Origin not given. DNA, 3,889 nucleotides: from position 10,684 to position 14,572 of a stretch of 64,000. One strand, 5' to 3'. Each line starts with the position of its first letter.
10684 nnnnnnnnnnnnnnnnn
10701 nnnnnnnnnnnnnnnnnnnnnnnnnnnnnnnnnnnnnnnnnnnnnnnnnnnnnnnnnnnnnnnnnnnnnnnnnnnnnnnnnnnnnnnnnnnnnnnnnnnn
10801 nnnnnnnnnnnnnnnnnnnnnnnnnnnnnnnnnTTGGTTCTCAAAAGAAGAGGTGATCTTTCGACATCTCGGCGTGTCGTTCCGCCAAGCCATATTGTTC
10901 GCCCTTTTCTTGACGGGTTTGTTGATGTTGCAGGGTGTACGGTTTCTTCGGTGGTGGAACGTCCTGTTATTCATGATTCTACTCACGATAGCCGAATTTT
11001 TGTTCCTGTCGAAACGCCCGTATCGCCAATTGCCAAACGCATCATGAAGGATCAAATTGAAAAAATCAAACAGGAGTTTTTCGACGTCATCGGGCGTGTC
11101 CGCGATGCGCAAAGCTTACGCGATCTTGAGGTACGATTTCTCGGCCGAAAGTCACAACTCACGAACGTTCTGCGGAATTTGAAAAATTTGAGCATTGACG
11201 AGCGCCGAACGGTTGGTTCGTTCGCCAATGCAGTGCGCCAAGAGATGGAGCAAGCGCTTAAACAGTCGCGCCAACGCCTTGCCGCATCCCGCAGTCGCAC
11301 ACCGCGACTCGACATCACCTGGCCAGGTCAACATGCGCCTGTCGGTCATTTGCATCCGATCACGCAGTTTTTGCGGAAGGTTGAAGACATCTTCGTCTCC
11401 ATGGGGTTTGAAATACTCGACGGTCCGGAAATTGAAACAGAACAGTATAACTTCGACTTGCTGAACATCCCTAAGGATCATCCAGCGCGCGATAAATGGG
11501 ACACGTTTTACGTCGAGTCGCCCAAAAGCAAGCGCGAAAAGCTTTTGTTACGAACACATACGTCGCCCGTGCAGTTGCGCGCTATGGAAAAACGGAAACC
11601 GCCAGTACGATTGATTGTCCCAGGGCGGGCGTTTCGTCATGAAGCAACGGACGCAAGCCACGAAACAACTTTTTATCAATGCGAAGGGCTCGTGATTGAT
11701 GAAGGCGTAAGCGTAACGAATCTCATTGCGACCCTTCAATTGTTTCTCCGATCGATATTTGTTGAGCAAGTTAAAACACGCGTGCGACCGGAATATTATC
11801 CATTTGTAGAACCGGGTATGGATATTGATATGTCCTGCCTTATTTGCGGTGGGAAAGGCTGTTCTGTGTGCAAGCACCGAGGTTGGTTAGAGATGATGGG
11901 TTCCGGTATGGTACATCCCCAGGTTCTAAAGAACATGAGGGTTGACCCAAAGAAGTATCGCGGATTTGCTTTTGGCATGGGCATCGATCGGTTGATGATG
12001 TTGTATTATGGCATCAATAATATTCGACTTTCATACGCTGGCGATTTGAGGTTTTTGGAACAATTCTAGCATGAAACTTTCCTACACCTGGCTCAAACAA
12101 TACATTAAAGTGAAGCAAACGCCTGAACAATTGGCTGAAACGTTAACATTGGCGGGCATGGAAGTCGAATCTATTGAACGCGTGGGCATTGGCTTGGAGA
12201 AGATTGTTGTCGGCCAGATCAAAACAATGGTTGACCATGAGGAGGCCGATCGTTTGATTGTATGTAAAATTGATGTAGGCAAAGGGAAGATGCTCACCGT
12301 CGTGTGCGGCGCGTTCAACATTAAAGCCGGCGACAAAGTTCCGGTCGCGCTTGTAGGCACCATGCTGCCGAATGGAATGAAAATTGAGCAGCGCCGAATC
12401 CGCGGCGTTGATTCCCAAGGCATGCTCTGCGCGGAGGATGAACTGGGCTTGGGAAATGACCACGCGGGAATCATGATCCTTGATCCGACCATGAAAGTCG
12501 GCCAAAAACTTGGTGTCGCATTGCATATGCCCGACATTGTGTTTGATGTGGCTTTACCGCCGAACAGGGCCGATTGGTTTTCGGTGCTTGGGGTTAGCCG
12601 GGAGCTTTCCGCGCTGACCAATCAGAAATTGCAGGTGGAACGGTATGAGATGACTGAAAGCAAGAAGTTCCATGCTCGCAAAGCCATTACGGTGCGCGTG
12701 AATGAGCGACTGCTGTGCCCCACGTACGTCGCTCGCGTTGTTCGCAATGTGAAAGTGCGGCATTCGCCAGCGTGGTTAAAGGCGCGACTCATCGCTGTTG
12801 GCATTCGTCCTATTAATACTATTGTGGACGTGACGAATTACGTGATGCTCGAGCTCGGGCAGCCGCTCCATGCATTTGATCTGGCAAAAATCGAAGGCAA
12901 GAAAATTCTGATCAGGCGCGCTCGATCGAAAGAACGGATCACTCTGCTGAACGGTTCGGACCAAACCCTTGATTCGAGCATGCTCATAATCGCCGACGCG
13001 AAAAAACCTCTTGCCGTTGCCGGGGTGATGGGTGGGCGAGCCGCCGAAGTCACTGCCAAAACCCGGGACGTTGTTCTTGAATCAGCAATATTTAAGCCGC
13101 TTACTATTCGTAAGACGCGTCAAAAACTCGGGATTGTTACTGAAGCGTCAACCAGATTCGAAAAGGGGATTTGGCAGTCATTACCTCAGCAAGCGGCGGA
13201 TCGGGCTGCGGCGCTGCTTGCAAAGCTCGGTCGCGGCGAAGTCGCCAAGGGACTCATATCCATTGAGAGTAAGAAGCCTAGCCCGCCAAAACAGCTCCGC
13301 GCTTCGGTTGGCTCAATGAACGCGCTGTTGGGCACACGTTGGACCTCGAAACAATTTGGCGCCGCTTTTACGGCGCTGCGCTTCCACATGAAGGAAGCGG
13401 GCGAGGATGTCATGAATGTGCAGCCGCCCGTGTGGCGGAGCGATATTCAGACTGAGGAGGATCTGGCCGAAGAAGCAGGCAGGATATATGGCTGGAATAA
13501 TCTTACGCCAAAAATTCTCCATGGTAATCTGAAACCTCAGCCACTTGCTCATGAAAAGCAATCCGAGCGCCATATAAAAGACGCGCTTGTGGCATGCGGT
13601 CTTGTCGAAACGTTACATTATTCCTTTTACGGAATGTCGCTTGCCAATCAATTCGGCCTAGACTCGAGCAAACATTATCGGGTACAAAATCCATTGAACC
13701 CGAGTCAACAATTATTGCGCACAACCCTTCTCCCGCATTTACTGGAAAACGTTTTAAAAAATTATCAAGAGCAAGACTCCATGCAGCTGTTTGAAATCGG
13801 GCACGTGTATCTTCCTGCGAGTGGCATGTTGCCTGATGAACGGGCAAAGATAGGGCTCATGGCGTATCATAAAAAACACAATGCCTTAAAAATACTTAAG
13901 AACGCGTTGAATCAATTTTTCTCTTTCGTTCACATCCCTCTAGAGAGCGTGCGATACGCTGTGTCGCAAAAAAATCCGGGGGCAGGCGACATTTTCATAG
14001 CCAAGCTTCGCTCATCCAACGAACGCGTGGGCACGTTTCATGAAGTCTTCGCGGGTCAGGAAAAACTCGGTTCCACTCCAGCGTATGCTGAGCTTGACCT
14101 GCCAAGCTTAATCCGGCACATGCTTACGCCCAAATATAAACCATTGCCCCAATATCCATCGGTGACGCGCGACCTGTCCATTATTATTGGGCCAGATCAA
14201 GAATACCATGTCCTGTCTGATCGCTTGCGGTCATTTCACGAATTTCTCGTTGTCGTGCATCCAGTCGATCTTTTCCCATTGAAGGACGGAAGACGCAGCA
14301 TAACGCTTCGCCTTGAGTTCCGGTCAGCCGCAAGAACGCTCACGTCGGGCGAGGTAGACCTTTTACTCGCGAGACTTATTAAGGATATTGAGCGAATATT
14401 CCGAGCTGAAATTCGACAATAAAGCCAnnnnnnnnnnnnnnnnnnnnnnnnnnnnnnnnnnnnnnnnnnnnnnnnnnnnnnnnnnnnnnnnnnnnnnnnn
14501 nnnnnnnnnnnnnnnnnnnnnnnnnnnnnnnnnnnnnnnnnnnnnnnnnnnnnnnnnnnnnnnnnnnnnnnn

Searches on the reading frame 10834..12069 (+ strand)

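Call 14: search_protein_families(library=pfam, proteins=[window:10834-12069:+])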
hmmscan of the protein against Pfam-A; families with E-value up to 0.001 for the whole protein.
window:10834-12069:+ (411 aa): 2 families
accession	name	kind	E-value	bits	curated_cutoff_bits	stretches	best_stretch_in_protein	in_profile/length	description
PF01409.25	tRNA-synt_2d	-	7.7e-97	324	19.8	1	159-411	2-246/246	tRNA synthetases class II core domain (F)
PF02912.23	Phe_tRNA-synt_N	-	9.8e-17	61.1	22.3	1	91-153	2-64/69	Aminoacyl tRNA synthetase class II, N-terminal domain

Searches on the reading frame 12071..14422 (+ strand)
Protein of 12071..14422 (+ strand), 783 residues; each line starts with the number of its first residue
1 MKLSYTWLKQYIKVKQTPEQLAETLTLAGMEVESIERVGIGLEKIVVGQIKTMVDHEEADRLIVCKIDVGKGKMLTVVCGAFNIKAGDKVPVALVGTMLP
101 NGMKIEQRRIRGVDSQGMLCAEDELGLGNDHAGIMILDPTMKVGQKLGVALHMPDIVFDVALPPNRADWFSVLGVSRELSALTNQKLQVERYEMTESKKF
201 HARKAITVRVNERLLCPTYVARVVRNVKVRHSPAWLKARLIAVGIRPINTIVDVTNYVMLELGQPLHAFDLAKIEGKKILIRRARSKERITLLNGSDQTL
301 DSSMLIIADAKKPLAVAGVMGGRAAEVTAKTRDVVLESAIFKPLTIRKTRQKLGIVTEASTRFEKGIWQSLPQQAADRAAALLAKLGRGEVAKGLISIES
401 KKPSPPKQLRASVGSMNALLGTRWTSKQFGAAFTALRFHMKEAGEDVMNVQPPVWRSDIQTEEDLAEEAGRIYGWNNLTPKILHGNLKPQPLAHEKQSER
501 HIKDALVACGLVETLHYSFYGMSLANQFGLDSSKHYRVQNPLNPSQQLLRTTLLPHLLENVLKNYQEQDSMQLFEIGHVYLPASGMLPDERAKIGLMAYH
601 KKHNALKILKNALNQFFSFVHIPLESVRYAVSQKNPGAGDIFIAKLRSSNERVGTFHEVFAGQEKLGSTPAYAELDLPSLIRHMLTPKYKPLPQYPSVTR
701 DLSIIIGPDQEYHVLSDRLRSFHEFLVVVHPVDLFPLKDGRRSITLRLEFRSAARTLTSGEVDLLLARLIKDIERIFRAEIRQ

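Call 13: search_protein_families(library=pfam, proteins=[window:12071-14422:+])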
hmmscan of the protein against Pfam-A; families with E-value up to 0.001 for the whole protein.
window:12071-14422:+ (783 aa): 5 families
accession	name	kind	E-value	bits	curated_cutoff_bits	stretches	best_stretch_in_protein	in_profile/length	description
PF03483.22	B3_4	-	1.1e-67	227.4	29.3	1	216-386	2-172/174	B3/4 domain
PF17759.6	tRNA_synthFbeta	-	5.7e-28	98.3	22.4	1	483-657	6-194/214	Phenylalanyl tRNA synthetase beta chain CLM domain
PF01588.26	tRNA_bind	-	9.6e-21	74.1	27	1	45-146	1-96/96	Putative tRNA binding domain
PF03484.21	B5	-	7.5e-18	64.9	28.6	1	412-474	4-66/67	tRNA synthetase B5 domain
PF03147.19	FDX-ACB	-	8.5e-13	49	31.1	1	693-782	1-94/94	Ferredoxin-fold anticodon binding domain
